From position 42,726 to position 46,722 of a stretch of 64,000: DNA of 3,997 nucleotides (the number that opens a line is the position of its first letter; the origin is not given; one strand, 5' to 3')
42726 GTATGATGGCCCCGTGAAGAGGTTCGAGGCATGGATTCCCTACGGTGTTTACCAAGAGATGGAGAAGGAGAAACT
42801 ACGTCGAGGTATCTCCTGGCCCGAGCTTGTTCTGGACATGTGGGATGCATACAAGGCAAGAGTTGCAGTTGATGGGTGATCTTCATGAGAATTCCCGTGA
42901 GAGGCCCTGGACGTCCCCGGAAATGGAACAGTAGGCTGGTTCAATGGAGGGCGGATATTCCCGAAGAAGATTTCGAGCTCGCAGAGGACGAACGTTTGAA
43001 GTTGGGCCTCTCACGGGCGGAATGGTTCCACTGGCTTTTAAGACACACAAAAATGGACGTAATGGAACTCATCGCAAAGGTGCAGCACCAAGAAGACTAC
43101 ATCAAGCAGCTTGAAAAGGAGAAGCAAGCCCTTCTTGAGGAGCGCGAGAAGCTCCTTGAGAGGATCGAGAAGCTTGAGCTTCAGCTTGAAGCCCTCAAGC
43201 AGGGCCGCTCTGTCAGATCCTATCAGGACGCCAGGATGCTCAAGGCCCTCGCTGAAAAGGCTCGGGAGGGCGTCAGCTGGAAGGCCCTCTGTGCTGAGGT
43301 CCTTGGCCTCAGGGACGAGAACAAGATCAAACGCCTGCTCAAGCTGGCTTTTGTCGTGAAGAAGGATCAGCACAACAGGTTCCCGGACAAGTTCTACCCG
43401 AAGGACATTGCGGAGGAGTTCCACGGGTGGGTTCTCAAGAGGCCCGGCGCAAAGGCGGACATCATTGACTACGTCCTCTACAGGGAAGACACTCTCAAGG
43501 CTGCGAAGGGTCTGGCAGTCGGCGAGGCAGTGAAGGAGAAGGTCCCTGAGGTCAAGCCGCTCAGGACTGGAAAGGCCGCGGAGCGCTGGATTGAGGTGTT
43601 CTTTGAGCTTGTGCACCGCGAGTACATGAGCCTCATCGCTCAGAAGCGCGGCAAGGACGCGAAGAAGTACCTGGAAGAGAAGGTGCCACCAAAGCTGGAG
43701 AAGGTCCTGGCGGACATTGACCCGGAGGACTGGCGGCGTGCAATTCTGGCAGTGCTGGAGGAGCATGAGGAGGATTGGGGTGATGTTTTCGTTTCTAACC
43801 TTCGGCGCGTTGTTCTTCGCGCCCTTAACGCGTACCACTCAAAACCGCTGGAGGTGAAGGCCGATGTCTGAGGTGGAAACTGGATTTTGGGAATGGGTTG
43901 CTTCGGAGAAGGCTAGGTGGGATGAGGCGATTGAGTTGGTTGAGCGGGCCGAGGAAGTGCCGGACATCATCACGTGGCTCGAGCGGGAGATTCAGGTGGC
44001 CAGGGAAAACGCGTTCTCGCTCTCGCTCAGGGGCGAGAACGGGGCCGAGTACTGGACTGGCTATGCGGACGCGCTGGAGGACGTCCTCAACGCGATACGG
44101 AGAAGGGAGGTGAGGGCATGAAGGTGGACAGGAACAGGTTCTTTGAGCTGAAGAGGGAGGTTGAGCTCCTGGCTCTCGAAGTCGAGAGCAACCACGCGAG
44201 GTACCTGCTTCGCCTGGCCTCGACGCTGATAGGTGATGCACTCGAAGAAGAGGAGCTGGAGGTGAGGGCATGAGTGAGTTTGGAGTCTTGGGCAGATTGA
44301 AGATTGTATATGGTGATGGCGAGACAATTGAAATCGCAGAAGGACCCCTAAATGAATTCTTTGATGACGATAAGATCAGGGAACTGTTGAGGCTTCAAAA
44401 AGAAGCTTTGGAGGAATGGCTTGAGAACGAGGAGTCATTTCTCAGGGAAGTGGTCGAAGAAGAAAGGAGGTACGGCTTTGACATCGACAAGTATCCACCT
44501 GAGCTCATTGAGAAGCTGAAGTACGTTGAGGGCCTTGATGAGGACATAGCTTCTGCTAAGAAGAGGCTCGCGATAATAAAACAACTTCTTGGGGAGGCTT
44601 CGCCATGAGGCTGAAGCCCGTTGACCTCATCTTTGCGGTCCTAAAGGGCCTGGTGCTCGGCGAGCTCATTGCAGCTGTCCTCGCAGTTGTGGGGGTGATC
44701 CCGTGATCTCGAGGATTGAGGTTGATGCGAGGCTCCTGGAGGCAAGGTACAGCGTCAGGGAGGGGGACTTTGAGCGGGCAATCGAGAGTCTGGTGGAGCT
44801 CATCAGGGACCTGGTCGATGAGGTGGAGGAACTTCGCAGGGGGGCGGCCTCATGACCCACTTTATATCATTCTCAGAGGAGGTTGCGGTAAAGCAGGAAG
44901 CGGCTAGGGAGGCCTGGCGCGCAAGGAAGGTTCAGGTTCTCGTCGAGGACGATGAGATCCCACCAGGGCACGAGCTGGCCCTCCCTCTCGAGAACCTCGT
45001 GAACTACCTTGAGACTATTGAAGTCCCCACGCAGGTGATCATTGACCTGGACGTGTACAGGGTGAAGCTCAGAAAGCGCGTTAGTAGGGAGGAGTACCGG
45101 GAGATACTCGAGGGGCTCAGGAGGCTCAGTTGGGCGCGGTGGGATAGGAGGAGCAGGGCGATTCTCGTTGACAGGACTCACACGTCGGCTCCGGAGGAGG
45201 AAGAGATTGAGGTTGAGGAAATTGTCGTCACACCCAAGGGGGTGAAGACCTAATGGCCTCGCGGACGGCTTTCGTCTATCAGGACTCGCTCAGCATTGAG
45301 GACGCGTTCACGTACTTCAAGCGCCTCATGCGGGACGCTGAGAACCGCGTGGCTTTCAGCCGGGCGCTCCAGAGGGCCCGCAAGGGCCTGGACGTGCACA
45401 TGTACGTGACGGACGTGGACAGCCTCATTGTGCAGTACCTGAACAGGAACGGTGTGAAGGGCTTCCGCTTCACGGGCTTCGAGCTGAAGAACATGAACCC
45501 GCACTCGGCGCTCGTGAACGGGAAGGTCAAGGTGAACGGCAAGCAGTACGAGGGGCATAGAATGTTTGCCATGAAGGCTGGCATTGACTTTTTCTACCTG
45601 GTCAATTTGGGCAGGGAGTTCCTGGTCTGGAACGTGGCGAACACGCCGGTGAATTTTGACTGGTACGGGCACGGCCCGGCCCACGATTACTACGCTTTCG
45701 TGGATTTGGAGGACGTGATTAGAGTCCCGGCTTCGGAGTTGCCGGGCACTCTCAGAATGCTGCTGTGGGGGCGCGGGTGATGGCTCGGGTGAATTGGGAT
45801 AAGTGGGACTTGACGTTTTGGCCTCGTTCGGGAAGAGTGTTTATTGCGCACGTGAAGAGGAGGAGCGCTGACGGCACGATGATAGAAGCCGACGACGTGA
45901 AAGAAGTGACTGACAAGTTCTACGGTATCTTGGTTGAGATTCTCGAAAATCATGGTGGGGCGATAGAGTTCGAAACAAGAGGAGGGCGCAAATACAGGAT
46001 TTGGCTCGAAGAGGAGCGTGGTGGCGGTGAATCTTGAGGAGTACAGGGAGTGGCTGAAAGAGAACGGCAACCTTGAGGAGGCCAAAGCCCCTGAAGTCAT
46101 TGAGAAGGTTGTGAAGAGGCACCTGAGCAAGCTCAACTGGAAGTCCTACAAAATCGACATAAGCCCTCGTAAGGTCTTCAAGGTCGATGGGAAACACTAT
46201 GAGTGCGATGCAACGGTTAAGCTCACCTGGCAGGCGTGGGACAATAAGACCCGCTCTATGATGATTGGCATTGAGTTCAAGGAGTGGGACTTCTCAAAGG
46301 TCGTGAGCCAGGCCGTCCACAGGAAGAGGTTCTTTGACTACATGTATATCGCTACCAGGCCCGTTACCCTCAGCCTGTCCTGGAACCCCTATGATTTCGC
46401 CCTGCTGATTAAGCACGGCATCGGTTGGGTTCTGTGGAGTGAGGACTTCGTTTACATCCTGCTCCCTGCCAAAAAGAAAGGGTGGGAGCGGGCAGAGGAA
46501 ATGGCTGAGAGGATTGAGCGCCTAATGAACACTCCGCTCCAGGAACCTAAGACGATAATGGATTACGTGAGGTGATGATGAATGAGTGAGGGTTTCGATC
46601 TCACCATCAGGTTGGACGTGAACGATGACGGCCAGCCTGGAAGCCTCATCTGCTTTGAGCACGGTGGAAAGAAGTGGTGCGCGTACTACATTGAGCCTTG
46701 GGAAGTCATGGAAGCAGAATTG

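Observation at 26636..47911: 21.3-kb integrated element in tRNA-Arg(CCG), bounded by exact 40-bp direct repeats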

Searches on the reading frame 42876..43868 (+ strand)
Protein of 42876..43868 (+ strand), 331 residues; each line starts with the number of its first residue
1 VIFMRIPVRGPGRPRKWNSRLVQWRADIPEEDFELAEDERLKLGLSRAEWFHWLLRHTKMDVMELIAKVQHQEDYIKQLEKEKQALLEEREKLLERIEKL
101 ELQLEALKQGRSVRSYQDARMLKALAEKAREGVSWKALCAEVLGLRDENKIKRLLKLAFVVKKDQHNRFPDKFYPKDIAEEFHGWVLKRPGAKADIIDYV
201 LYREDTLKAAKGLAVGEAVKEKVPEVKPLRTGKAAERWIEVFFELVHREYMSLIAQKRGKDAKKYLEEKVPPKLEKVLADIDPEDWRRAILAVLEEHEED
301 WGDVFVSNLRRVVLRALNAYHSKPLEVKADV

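Call 12: search_protein_families(library=pfam, max_evalue=0.01, proteins=[window:42876-43868:+])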
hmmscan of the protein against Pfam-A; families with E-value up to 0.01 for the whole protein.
window:42876-43868:+ (331 aa): 0 families

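Call 25: search_protein_families(library=phrogs, max_evalue=0.01, proteins=[window:42876-43868:+])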
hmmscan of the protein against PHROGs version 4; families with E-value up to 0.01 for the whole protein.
window:42876-43868:+ (331 aa): 0 families

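Call 57: find_homologous_proteins(query=window:42885-43868:+)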
Query window:42885-43868:+ (328 aa): 53 proteins with E <= 0.001 among 7106 candidates.
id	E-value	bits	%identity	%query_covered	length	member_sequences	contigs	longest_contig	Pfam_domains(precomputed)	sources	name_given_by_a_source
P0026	1.2e-209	713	100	100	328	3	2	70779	-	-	-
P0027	4.3e-169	580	83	100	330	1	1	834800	-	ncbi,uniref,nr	ncbi:hypothetical protein [Thermococcus sp. ES12]|uniref:hypothetical protein n=1 Tax=Thermococcus s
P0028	1.6e-162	558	80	100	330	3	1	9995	-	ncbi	-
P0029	3.8e-159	547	80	98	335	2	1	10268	-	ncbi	ncbi:hypothetical protein [Thermococcus sp.]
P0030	8.3e-159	546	77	100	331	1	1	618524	-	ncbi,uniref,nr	ncbi:hypothetical protein E3E26_06890 [Thermococcus sp. LS1]|uniref:hypothetical protein n=1 Tax=The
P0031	4.1e-155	534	75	100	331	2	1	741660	-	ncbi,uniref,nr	ncbi:hypothetical protein E3E23_00555 [Thermococcus sp. CX2]|uniref:hypothetical protein n=1 Tax=The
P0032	1.7e-151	522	76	99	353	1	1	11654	-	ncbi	-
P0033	8.4e-137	474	70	100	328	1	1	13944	-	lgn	-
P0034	7.8e-130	451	68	100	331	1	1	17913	-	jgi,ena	-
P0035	2.2e-129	449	70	98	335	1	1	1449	-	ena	-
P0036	3.7e-129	449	66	100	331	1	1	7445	-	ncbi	-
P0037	1.6e-128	447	65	100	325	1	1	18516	-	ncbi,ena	-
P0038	2.2e-123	430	62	99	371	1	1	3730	-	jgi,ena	-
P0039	2.5e-121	423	71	89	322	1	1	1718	-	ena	-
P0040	3.9e-120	419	63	100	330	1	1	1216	-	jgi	jgi:uncharacterized protein YbcI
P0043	1.9e-112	394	59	100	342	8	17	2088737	-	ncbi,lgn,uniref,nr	ncbi:hypothetical protein, conserved [Thermococcus kodakarensis KOD1]|uniref:Uncharacterized protein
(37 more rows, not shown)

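Call 58: find_encoding_contigs(protein=P0043, flank=10000, max_places=2)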
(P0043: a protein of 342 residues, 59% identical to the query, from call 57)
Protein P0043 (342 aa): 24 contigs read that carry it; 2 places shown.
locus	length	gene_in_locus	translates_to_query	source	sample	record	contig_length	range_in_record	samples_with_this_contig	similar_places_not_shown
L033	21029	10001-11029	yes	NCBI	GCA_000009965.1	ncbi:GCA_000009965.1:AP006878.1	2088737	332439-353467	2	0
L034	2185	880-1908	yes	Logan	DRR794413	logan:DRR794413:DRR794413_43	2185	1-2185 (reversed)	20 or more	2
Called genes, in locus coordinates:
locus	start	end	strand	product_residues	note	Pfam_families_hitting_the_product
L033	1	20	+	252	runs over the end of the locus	-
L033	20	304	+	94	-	-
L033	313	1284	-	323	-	-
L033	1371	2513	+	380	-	-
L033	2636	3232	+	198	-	-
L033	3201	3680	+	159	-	-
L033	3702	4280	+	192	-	-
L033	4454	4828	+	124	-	-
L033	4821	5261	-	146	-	-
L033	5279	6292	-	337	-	PF20505:DUF6731 (weak)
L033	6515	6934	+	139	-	PF04014:MazE_antitoxin (faint)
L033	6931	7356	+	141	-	PF04014:MazE_antitoxin (weak)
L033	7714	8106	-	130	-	-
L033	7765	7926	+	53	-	-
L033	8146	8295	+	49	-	-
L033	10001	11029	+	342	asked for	-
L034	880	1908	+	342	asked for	-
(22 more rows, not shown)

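Call 72: search_protein_families(library=ncbifam, max_evalue=0.01, proteins=[window:42885-43868:+])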
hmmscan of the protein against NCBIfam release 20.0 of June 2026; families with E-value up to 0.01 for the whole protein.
window:42885-43868:+ (328 aa): 1 family
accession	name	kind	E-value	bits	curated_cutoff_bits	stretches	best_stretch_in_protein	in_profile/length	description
TIGR02894.1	DNA_bind_RsfA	subfamily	0.00027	21.1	126.45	1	56-128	82-153/161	RsfA family transcriptional regulator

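Call 81: predict_structure(alignment_id=A4)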
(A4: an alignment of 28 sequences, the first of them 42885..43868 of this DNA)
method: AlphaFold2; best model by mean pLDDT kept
length: 328 residues; sequences in the alignment: 28
mean_pLDDT: 80.1   pTM: 0.39
mean pLDDT of the five models: 80.1, 78.9, 78.9, 76.7, 76.3
residues with pLDDT >= 90: 80; 70-90: 201; 50-70: 14; < 50: 33
segments of 3 or more residues with pLDDT < 50: 1-6, 208-224, 320-328
pLDDT, mean of each block of 10 residues (from residue 1): 44 77 86 85 81 79 88 94 94 87 76 82 88 90 88 88 84 84 84 86 58 33 63 90 91 89 89 84 89 88 89 71 33
secondary structure, 60 per line:
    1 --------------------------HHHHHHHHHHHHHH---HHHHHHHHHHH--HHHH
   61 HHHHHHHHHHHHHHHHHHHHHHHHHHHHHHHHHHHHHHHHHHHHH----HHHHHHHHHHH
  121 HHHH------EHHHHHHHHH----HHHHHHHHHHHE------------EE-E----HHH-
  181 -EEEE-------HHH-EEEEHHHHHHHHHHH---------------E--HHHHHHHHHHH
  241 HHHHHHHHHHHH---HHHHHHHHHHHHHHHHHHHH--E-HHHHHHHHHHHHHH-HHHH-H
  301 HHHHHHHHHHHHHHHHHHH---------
elements in order: H27-40 H44-54 H57-105 H110-124 H132-140 H145-155 E182-185 E197-200 H201-211 H230-252 H256-275 H280-293 H295-298 H300-319

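Call 84: fold_search(model_id=the predicted structure, library=pdb)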
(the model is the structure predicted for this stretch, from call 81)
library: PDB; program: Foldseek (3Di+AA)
matches with E <= 10: 195; with E <= 0.001: 0
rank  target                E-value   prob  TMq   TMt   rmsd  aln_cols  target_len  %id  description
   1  5j0n_F                1.8e-01  0.30  0.14  0.13  16.4       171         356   13  Lambda excision HJ intermediate (released 2017-02-08)
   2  6juv_A                2.3e-01  0.20  0.16  0.24  18.1       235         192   11  Crytsal structure of ScpB derived from Pyrococcus yayanosii (released 2020-01-22)
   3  8xt8_A                5.6e-01  0.63  0.20  0.38   5.8       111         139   23  Clostridioides difficile MarR (WP_003434724) with Hg-bound (released 2024-11-20)
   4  8ioi_A                5.6e-01  0.10  0.13  0.20  19.7       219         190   13  Crystal Structure of PadR- family transcriptional regulator Rv1176c from Mycobacterium tuberculosis H37Rv. (released 2024-03-13)
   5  6jyi_A                7.5e-01  0.09  0.13  0.20  20.1       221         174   12  Crystal structure of the PadR-like transcriptional regulator BC1756 from Bacillus cereus (released 2019-06-26)
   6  3bro_A                1.2e+00  0.35  0.19  0.38  15.4       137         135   12  Crystal structure of the transcription regulator MarR from Oenococcus oeni PSU-1 (released 2008-01-15)
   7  7kb3_D                1.2e+00  0.16  0.10  0.14  11.0       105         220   17  The structure of a sensor domain of a histidine kinase (VxrA) from Vibrio cholerae O1 biovar eltor str. N16961, 2nd fo (released 2020-10-14)
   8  3bro_D                1.2e+00  0.28  0.18  0.36  15.3       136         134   12  Crystal structure of the transcription regulator MarR from Oenococcus oeni PSU-1 (released 2008-01-15)
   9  8a52_A                1.2e+00  0.04  0.11  0.10  23.6       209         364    8  Crystal structure of a chimeric LOV-Histidine kinase SB2F1 (asymmetrical variant, trigonal form with long c-axis) (released 2023-12-27)
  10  7vo0_G                1.3e+00  0.13  0.13  0.26  11.2       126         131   11  Streptomyces coelicolor zinc uptake regulator complexed with zinc and DNA (trimer of dimers) (released 2022-08-03)
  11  4eju_B                1.4e+00  0.25  0.17  0.31   9.7       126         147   13  Staphylococcus epidermidis TcaR full length (released 2013-05-08)
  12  5fb2_A                1.4e+00  0.20  0.17  0.32  16.9       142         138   13  S. aureus MepR F27L Mutant bound to oligodeoxyribonucleotide (released 2016-12-14)
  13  4esb                  1.4e+00  0.11  0.13  0.30  13.9       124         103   12  Crystal structure of PadR-like transcriptional regulator (BC4206) from Bacillus cereus strain ATCC 14579 (released 2012-12-05)
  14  5x11_D                1.4e+00  0.09  0.15  0.26  18.9       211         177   12  Crystal structure of Bacillus subtilis PadR in complex with operator DNA (released 2017-11-22)
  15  4l9t_A                1.5e+00  0.18  0.17  0.33  16.0       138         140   16  Crystal structure of MepR F27L mutant from multidrug resistant S. aureus clinical isolate (released 2013-09-11)
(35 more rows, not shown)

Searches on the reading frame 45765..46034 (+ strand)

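Call 12: search_protein_families(library=pfam, max_evalue=0.01, proteins=[window:45765-46034:+])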
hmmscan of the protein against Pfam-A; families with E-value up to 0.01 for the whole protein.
window:45765-46034:+ (90 aa): 1 family
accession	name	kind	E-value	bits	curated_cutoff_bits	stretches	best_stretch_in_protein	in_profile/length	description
PF24233.1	DUF7446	-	6e-07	29.7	24.1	1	17-79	5-63/70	Family of unknown function (DUF7446)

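Call 72: search_protein_families(library=ncbifam, max_evalue=0.01, proteins=[window:45780-46034:+])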
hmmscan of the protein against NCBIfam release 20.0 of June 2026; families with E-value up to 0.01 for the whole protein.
window:45780-46034:+ (85 aa): 0 families

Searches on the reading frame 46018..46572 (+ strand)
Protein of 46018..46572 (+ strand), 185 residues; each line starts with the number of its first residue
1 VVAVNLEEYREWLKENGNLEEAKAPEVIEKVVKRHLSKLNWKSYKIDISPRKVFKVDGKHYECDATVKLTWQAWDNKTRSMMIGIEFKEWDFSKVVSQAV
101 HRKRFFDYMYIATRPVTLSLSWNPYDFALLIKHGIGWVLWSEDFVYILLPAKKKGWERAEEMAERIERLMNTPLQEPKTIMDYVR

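Call 12: search_protein_families(library=pfam, max_evalue=0.01, proteins=[window:46018-46572:+])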
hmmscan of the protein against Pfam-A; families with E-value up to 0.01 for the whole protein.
window:46018-46572:+ (185 aa): 0 families

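Call 72: search_protein_families(library=ncbifam, max_evalue=0.01, proteins=[window:46018-46572:+])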
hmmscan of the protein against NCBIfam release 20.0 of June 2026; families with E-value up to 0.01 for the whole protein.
window:46018-46572:+ (185 aa): 1 family
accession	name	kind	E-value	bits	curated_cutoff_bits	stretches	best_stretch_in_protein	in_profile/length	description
TIGR03652.1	FeS_repair_RIC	equivalog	0.0026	17.6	204.7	1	13-76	57-120/216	iron-sulfur cluster repair di-iron protein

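Call 73: search_solved_structures(query=window:46018-46572:+, max_evalue=10)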
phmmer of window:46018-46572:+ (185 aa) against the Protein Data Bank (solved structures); distinct sequences matched with E-value up to 10: 2.
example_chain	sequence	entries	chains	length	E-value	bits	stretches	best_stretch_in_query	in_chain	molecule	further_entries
4i6j_B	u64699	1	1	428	0.87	12.7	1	21-51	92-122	F-box/LRR-repeat protein 3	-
9hnh_A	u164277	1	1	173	6.7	9.8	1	6-34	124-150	Chains: A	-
